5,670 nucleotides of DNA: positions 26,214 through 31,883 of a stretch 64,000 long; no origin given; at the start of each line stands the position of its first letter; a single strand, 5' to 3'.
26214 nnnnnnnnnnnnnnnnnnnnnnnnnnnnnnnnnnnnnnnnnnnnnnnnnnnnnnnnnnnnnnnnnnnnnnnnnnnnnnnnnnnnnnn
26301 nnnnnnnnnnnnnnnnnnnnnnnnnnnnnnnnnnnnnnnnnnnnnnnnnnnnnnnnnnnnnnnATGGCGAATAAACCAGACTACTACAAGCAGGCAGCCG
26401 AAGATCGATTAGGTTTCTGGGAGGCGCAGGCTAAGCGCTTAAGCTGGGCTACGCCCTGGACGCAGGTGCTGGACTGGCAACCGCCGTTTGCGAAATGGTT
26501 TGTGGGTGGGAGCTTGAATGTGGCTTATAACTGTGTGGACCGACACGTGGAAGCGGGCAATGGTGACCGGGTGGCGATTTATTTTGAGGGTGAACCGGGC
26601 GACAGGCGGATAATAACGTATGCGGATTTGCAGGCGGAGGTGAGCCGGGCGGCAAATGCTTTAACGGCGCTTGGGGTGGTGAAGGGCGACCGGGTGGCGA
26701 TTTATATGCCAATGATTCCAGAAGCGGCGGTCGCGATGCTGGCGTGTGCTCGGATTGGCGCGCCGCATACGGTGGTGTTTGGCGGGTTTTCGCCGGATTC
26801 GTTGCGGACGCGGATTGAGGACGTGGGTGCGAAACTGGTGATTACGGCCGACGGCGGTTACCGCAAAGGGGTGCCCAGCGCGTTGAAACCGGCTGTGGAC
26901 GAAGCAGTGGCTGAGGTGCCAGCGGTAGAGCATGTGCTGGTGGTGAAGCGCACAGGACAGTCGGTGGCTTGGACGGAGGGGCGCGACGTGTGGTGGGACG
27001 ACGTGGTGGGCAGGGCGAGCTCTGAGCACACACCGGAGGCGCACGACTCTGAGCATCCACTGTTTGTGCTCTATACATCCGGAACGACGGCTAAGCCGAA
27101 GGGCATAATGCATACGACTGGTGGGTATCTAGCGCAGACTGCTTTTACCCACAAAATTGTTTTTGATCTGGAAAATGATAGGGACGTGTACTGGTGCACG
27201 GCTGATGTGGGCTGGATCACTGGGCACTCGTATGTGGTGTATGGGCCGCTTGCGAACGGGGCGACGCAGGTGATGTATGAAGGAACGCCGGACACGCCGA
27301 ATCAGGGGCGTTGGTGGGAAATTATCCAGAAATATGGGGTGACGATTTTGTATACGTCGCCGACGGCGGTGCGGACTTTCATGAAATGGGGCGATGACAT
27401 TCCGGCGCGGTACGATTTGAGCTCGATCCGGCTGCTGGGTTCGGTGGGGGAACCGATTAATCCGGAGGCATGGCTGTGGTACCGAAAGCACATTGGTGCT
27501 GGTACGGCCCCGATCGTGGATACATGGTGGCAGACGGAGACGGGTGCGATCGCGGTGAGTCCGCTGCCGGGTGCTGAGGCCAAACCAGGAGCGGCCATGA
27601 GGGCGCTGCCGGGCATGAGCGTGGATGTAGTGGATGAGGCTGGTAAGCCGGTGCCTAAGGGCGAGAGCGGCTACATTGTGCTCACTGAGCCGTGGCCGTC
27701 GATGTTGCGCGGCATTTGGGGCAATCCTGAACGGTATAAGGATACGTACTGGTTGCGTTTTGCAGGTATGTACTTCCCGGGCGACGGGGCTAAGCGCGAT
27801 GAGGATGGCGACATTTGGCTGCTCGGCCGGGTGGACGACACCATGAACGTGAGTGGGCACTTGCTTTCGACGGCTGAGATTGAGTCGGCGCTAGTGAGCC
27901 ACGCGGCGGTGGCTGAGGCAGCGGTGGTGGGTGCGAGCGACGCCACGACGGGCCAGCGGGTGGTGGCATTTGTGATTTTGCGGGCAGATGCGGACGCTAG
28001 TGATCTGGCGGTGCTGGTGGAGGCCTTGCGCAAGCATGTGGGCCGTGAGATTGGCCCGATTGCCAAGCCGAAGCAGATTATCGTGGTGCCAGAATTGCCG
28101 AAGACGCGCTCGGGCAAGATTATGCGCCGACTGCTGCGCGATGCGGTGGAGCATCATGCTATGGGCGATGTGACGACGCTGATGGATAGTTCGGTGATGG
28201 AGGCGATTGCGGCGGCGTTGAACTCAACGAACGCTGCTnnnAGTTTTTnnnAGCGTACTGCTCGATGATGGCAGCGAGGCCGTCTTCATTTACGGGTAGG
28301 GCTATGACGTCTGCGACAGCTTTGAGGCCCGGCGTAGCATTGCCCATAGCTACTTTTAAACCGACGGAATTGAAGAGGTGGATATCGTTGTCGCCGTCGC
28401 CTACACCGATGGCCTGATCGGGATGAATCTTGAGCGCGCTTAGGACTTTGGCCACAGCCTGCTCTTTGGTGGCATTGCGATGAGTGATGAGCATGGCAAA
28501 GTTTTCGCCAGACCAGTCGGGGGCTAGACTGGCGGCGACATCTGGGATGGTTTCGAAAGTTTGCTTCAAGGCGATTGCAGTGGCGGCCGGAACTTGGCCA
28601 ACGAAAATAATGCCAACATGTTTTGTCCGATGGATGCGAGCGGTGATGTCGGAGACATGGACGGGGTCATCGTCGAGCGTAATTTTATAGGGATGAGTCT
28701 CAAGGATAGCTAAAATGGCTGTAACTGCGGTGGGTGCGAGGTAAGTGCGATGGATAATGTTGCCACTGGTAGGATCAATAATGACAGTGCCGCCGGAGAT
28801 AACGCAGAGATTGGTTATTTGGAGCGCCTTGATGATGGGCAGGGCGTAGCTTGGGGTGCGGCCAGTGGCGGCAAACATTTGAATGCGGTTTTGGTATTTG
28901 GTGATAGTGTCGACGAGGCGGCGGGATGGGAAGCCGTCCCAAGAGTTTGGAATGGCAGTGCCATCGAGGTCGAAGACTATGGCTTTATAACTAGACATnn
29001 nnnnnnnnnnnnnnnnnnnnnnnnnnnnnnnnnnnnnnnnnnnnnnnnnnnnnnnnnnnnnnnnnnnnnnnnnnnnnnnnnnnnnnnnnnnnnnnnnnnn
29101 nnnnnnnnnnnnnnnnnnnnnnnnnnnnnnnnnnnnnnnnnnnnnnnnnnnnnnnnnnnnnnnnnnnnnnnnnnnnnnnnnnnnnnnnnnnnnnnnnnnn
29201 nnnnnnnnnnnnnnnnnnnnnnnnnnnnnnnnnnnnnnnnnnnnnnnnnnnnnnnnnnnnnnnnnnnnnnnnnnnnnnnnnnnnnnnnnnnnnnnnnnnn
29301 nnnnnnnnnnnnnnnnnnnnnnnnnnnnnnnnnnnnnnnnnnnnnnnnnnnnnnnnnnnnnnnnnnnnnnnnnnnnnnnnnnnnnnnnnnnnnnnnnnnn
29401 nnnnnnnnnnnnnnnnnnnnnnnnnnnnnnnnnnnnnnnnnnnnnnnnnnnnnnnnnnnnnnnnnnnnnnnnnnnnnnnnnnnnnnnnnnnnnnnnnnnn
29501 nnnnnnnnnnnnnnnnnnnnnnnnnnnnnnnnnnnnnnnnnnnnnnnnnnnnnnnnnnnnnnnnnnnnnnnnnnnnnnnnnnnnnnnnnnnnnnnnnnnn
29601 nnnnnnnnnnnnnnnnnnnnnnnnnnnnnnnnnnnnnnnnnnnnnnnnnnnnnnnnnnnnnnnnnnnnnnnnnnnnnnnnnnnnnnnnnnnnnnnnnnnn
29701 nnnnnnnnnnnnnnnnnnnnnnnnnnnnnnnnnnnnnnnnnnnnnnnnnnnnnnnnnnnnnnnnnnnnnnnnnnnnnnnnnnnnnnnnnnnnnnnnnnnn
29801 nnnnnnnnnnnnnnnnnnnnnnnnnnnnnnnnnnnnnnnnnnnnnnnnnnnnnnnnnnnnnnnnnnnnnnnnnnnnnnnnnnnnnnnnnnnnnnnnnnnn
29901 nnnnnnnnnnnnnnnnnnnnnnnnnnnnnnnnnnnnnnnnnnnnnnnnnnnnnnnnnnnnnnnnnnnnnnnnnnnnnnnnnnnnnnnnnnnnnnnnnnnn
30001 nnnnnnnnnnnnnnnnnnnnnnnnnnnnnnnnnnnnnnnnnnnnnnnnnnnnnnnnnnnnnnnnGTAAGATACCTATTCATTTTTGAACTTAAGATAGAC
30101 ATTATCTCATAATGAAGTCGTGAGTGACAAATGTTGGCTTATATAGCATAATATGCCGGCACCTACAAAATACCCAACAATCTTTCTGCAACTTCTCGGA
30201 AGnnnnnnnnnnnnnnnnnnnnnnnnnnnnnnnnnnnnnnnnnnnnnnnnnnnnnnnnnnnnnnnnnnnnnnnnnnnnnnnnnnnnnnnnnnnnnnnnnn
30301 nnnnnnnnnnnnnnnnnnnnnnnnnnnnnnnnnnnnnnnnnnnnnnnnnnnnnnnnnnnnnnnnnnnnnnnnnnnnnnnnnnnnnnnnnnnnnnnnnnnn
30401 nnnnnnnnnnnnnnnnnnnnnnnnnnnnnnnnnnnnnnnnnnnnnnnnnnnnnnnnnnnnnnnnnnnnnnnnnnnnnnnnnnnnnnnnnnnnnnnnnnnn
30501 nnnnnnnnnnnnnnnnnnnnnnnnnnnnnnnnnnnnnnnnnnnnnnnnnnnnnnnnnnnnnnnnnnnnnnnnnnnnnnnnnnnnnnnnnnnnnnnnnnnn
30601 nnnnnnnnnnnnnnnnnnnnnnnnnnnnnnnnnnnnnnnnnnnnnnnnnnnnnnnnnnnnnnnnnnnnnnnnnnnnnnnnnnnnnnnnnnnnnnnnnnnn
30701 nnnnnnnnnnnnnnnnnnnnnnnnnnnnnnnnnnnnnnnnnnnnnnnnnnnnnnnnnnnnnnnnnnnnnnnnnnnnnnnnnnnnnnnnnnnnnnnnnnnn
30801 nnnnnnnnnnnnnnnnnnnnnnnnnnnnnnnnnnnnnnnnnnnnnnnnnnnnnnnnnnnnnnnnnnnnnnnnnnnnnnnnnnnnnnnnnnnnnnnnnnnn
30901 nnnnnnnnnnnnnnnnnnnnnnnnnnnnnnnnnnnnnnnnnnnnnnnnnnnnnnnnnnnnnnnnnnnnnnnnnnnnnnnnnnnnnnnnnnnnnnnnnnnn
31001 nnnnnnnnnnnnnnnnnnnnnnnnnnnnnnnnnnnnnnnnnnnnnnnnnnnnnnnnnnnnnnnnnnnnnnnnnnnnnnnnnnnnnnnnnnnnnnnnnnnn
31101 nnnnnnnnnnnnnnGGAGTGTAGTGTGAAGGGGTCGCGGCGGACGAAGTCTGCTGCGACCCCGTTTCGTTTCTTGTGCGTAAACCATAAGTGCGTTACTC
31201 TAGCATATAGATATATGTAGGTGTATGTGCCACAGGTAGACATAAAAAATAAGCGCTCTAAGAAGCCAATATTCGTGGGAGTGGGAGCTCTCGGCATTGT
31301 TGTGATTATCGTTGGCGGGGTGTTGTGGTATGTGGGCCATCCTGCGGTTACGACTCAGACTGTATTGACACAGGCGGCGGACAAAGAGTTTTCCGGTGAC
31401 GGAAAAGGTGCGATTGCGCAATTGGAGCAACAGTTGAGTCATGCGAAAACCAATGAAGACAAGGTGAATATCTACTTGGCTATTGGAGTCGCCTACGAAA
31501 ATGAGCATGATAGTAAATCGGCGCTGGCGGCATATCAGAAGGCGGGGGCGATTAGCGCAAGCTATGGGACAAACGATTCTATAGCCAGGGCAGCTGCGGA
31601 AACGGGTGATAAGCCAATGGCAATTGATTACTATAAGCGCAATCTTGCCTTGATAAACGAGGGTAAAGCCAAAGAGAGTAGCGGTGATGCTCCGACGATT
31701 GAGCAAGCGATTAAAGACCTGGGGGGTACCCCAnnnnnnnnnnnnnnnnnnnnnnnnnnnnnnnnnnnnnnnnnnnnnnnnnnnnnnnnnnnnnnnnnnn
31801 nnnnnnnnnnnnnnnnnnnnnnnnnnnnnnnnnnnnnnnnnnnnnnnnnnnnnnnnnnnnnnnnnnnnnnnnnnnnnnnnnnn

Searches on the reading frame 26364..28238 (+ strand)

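Call 46: search_protein_families(library=pfam, proteins=[window:26364-28238:+], max_evalue=0.001)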
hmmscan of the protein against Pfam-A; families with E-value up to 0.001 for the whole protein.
window:26364-28238:+ (625 aa): 3 families
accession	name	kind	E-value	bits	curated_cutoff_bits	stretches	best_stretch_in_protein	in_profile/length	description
PF00501.34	AMP-binding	-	3e-94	316.4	29.9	1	64-452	6-384/384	AMP-binding enzyme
PF13193.12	AMP-binding_C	-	6.2e-27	94.8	24.5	1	505-585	1-76/76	AMP-binding enzyme C-terminal domain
PF16177.11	ACAS_N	-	1.6e-21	76.3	27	1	7-57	4-55/55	Acetyl-coenzyme A synthetase N-terminus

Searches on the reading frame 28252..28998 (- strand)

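Call 46: search_protein_families(library=pfam, proteins=[window:28252-28998:-], max_evalue=0.001)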
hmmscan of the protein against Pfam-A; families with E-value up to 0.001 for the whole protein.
window:28252-28998:- (249 aa): 3 families
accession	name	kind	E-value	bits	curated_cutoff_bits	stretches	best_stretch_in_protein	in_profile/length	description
PF08282.18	Hydrolase_3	-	5.8e-37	128.2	20.9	1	7-245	1-255/255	haloacid dehalogenase-like hydrolase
PF05116.19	S6PP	-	5.3e-09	36.5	20.3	1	174-224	162-212/247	Sucrose-6F-phosphate phosphohydrolase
PF00702.32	Hydrolase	-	1.9e-05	25.6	26.4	1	4-207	1-185/191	haloacid dehalogenase-like hydrolase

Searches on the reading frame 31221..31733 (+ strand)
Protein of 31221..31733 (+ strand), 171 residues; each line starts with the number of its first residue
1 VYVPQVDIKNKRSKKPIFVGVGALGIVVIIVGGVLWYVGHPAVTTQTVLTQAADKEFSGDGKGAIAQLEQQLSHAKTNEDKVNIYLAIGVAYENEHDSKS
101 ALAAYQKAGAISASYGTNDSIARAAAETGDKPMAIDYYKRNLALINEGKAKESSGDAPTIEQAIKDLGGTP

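Call 5: search_protein_families(library=pfam, proteins=[window:31221-31733:+], max_evalue=0.1)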
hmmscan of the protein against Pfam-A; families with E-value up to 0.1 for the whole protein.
window:31221-31733:+ (171 aa): 7 families
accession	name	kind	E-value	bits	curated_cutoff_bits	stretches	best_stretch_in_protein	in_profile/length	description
PF13424.12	TPR_12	-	0.00021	21.8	30.1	1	51-108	9-71/77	Tetratricopeptide repeat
PF07719.23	TPR_2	-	0.00024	21.4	27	0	84-108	3-27/34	Tetratricopeptide repeat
PF13176.12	TPR_7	-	0.00025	21.3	27.9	0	120-145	4-31/36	Tetratricopeptide repeat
PF00515.34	TPR_1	-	0.0003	20.9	27.8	1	83-108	2-27/34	Tetratricopeptide repeat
PF13181.12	TPR_8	-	0.0021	18.5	25.7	0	83-108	2-27/34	Tetratricopeptide repeat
PF11381.13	DUF3185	-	0.036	14.5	25.3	0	24-44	3-23/59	Protein of unknown function (DUF3185)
PF13428.12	TPR_14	-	0.056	14.6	23.5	0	83-109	2-28/44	Tetratricopeptide repeat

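Call 7: search_protein_families(library=ncbifam, proteins=[window:31221-31733:+], max_evalue=0.1)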
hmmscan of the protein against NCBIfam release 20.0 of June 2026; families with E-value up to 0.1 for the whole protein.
window:31221-31733:+ (171 aa): 9 families
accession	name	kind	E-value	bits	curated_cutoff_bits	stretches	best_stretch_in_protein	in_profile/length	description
NF040959.1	MamA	equivalog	0.0011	18.5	200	1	56-110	48-99/204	magnetosome protein MamA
NF046111.1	RNaseP3Mthb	equivalog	0.0015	18.4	200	1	68-165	45-143/236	ribonuclease P protein component 3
NF052312.1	T9SS_PorW_SprE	equivalog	0.0033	16.1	250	1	58-115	192-249/716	type IX secretion system periplasmic lipoprotein PorW/SprE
TIGR02917.1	PEP_TPR_lipo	equivalog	0.014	13.3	312.2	1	74-143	457-527/899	XrtA/PEP-CTERM system TPR-repeat protein PrsT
TIGR02521.1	type_IV_pilW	equivalog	0.015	14.8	154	1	71-147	20-97/234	type IV pilus biogenesis/stability protein PilW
NF002725.1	PRK02603.1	equivalog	0.016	15.3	143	0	58-108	48-98/173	photosystem I assembly protein Ycf3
NF047507.1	TPR_BatC_Lepto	exception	0.019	14.4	175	1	58-108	71-122/214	TPR repeat-containing protein BatC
NF008520.0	PRK11447.1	equivalog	0.031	12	858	1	58-114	282-335/1157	cellulose synthase complex outer membrane protein BcsC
NF053520.1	HK_Porph_FimS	equivalog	0.047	11.9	600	1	58-118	97-160/618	sensor histidine kinase FimS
